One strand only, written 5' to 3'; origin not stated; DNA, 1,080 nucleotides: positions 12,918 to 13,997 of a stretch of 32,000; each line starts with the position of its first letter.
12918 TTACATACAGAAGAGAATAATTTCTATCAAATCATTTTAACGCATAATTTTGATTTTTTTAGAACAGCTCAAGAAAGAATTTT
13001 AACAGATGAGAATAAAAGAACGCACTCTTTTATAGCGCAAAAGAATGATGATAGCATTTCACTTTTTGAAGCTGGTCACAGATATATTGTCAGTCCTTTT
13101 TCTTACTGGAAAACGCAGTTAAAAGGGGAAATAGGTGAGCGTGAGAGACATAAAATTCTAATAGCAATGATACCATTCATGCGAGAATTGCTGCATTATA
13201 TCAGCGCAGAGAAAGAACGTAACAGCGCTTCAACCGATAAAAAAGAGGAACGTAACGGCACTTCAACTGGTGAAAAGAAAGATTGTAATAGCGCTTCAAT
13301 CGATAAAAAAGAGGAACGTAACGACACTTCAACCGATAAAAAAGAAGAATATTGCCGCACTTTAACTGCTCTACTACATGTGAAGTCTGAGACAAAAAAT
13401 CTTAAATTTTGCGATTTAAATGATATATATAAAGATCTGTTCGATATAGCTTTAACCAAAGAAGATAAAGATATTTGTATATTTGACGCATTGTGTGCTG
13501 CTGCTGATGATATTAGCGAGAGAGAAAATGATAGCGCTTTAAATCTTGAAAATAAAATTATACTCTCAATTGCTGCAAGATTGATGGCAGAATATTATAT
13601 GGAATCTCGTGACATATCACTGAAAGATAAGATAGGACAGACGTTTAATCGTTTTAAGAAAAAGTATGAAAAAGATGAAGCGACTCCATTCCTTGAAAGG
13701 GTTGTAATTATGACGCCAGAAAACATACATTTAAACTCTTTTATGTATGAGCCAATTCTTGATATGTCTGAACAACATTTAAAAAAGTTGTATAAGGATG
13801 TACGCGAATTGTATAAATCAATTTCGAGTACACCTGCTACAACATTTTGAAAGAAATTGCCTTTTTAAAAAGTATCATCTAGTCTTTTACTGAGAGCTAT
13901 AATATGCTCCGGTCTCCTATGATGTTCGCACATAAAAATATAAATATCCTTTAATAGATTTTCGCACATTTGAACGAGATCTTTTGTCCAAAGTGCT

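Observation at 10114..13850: DUF4917 (SIR2-like) + KTSC + coiled-coil ABC ATPase: candidate uncharacterised three-gene defence or conflict system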

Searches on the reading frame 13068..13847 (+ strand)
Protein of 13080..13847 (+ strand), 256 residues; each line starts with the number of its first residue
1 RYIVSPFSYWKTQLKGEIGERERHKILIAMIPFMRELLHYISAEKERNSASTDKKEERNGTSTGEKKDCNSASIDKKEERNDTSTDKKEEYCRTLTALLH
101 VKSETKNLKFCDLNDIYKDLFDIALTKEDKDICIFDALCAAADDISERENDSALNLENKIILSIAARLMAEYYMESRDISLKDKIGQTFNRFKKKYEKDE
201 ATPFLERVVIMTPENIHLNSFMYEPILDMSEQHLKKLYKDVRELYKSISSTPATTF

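Call 56: search_solved_structures(query=A5, max_evalue=10, show_alignments=3)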
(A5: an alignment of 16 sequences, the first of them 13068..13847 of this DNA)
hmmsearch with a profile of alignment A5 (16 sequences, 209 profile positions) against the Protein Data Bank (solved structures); distinct sequences matched with E-value up to 10: 0.

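Call 57: search_protein_families(library=pfam, alignment_id=A5, max_evalue=5)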
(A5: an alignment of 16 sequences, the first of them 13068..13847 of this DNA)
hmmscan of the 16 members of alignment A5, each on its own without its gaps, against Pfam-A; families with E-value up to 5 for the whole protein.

A. member 1, window:13068-13847:+ (260 aa): 0 families

B. families by the number of members that match (of 16 scanned): 11 families
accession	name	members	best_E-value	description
PF16107.10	DUF4825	1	0.015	Domain of unknown function (DUF4825)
PF22225.1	RavZ_C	1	0.026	RavZ C-terminal PI3P-binding domain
PF02568.20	ThiI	1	0.028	Thiamine biosynthesis protein (ThiI)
PF06050.19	HGD-D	1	0.087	2-hydroxyglutaryl-CoA dehydratase, D-component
PF12594.13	DUF3764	1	0.091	Protein of unknown function (DUF3764)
PF09079.17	Cdc6_C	1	0.1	CDC6, C terminal winged helix domain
PF15146.11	FANCAA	1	0.13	Fanconi anemia-associated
PF14309.11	DUF4378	1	0.14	Domain of unknown function (DUF4378)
PF12938.12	M_domain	1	0.15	M domain of GW182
PF16356.10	DUF4983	1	0.2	Domain of unknown function (DUF4983)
PF10826.14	DUF2551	1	0.23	Protein of unknown function (DUF2551)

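Call 72: search_protein_representatives(protein=window:13080-13847:+)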
Query: 256 residues. Proteins with E-value up to 0.001 (for the whole library): 937; up to 1e-10: 586; up to 1e-30: 3. The best 150 are listed.
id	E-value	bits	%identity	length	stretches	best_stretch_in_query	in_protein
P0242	1.5e-47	178.6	54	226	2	87-242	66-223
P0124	5.8e-42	160.3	53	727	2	85-243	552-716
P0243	2.3e-31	125.6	49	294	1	90-245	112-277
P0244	5.3e-28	114.7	47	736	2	94-248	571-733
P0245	6.8e-28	114.3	47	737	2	88-249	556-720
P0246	1.0e-27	113.7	45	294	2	90-244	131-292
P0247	1.9e-26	109.6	44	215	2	93-243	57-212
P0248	2.6e-26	109.1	43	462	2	92-250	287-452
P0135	3.5e-26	108.7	47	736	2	86-239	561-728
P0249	3.6e-26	108.6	47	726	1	91-244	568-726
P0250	3.8e-26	108.6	44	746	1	89-250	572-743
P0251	4.3e-26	108.4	47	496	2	94-246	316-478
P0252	6.2e-26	107.9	44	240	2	92-244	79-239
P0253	8.5e-26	107.4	43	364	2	92-243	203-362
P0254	1.7e-25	106.5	40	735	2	88-244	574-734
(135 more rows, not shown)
